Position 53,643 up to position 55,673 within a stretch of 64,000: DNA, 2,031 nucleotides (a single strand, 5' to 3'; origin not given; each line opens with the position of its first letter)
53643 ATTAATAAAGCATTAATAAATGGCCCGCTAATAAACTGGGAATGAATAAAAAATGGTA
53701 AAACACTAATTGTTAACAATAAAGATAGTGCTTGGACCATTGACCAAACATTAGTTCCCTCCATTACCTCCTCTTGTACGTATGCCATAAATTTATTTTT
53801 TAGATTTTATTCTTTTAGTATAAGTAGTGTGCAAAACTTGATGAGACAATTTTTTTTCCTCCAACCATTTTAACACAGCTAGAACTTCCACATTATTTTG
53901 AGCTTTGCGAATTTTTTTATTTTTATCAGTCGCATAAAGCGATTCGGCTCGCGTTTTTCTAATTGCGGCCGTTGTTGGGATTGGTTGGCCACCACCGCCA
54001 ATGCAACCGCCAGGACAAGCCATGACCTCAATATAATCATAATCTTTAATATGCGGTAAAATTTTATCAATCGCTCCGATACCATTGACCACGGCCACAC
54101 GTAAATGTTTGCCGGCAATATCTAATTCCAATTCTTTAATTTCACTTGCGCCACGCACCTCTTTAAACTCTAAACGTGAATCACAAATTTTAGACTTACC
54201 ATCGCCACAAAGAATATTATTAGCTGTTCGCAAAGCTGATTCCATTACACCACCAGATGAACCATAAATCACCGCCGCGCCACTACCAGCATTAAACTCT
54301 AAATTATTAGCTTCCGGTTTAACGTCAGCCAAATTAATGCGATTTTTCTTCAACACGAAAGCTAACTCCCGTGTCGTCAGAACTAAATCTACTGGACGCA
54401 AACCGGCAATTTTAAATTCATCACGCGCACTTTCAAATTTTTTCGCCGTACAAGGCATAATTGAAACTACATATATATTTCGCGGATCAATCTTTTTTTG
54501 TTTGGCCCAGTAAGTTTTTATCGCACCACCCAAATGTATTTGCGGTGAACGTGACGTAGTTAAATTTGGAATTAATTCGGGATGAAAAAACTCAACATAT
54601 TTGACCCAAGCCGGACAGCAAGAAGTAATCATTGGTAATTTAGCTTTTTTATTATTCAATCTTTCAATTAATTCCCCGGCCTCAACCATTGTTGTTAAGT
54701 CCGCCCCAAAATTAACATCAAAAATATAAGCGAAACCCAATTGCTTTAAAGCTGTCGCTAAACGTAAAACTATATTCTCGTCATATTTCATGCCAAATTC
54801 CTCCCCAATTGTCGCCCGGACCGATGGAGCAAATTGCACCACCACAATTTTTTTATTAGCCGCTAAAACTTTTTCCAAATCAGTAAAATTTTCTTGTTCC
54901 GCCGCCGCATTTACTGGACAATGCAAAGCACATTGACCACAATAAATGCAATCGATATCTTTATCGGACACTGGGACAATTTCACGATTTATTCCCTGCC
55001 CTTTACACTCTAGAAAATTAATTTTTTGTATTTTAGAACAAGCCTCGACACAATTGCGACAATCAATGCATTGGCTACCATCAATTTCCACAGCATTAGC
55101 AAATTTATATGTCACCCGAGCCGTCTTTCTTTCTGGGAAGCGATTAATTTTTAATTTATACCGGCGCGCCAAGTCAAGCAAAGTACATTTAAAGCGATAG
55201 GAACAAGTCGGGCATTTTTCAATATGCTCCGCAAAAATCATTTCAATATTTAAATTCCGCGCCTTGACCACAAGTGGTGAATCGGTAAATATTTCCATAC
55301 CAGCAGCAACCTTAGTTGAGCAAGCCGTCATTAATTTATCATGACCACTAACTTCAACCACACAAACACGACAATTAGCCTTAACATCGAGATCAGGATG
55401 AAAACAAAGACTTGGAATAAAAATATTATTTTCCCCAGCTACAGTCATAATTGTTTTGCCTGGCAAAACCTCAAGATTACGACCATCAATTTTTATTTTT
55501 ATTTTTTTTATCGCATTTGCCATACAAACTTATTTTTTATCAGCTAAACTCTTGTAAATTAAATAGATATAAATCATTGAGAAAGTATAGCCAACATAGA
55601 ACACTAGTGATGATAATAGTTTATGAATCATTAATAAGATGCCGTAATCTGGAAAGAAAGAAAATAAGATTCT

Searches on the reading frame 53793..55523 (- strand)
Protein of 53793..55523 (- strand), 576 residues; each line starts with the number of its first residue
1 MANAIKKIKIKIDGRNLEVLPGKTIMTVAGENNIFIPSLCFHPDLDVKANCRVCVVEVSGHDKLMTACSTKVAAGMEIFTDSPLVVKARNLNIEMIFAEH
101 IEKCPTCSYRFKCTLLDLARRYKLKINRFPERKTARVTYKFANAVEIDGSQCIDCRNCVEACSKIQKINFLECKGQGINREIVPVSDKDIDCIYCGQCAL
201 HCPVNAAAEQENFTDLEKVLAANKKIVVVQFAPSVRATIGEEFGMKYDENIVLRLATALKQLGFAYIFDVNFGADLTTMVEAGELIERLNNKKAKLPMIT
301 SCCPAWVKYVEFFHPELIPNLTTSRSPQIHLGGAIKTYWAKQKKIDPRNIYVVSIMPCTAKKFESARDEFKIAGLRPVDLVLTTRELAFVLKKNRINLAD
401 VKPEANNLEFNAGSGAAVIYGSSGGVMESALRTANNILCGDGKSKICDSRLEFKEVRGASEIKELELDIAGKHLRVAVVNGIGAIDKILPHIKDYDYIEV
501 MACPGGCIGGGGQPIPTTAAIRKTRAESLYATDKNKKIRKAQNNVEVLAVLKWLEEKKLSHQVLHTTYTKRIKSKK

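Call 35: find_encoding_contigs(protein=window:53793-55523:-, flank=10000, max_places=6)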
Protein window:53793-55523:- (576 aa): 5 contigs read that carry it; 1 place shown.
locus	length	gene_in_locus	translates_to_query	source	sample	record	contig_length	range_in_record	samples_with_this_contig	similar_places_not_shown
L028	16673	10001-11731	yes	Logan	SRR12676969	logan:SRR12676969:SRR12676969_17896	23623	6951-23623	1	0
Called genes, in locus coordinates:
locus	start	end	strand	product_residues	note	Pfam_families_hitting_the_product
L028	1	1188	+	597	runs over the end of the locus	PF00364:Biotin_lipoyl (faint), PF25881:HH_YBHG (faint), PF25917:BSH_RND, PF26002:Beta-barrel_AprE (weak)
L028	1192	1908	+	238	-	PF00005:ABC_tran, PF02463:SMC_N (weak), PF13304:AAA_21 (faint)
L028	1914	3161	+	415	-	PF12704:MacB_PCD, PF02687:FtsX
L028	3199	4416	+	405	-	PF12704:MacB_PCD, PF02687:FtsX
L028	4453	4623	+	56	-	-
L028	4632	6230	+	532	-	-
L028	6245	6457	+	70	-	-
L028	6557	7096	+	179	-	-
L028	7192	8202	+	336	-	PF00044:Gp_dh_N, PF02800:Gp_dh_C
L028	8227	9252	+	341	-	PF01512:Complex1_51K, PF10589:NADH_4Fe-4S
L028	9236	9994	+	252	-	-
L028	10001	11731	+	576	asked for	PF13510:Fer2_4, PF10588:NADH-G_4Fe-4S_3 (weak), PF13237:Fer4_10 (faint), PF12838:Fer4_7 (weak), PF02906:Fe_hyd_lg_C, PF02256:Fe_hyd_SSU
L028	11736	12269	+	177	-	PF12822:ECF_trnsprt (weak)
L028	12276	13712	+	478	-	PF01743:PolyA_pol, PF12627:PolyA_pol_RNAbd, PF01966:HD, PF13735:tRNA_NucTran2_2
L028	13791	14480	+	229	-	PF16339:DUF4969 (weak), PF00160:Pro_isomerase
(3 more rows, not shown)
